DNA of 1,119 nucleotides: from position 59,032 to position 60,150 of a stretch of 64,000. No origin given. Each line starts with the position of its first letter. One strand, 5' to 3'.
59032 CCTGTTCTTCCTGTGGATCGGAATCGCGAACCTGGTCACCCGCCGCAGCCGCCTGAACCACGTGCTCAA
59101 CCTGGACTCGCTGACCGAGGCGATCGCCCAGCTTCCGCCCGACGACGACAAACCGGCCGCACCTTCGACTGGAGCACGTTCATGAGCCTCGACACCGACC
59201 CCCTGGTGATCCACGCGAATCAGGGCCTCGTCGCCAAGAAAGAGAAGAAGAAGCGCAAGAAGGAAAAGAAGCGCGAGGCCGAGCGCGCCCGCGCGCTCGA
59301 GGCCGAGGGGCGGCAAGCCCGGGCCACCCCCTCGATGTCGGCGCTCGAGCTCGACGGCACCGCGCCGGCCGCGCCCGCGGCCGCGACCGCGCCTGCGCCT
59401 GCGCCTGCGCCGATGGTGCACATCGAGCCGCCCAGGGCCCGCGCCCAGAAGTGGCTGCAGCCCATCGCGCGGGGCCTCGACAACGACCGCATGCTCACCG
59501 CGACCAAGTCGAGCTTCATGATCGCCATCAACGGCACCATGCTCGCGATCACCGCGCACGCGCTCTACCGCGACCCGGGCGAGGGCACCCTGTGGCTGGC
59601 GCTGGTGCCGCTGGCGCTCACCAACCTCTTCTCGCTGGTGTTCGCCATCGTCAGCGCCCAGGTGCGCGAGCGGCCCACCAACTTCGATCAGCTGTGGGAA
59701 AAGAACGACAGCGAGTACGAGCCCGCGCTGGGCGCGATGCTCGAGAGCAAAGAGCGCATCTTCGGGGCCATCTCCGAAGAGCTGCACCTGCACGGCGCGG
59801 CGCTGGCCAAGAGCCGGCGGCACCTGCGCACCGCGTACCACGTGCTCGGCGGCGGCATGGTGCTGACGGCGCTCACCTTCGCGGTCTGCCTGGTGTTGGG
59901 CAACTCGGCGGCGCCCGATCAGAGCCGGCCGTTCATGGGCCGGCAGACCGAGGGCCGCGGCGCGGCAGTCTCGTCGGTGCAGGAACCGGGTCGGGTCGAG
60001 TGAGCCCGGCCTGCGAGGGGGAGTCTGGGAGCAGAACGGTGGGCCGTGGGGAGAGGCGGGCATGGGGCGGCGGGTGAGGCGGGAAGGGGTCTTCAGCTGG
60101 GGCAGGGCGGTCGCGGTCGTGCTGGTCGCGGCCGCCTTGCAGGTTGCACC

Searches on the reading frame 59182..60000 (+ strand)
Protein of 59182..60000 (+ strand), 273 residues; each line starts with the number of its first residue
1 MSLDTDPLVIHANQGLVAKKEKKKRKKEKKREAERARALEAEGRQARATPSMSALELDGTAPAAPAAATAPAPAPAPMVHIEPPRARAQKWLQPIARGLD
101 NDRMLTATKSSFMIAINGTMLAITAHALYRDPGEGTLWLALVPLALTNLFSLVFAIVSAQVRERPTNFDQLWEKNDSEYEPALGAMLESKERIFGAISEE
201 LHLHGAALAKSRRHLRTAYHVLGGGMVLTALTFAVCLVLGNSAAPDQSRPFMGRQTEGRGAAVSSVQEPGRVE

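Call 45: search_protein_families(library=pfam, max_evalue=0.001, proteins=[window:59182-60000:+])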
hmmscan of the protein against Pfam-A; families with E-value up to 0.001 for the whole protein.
seq(273 aa): 1 family
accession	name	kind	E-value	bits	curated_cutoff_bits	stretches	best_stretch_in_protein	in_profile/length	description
PF12569.14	NatA_aux_su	-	0.00091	18.7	33.3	0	14-99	402-485/515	N-terminal acetyltransferase A, auxiliary subunit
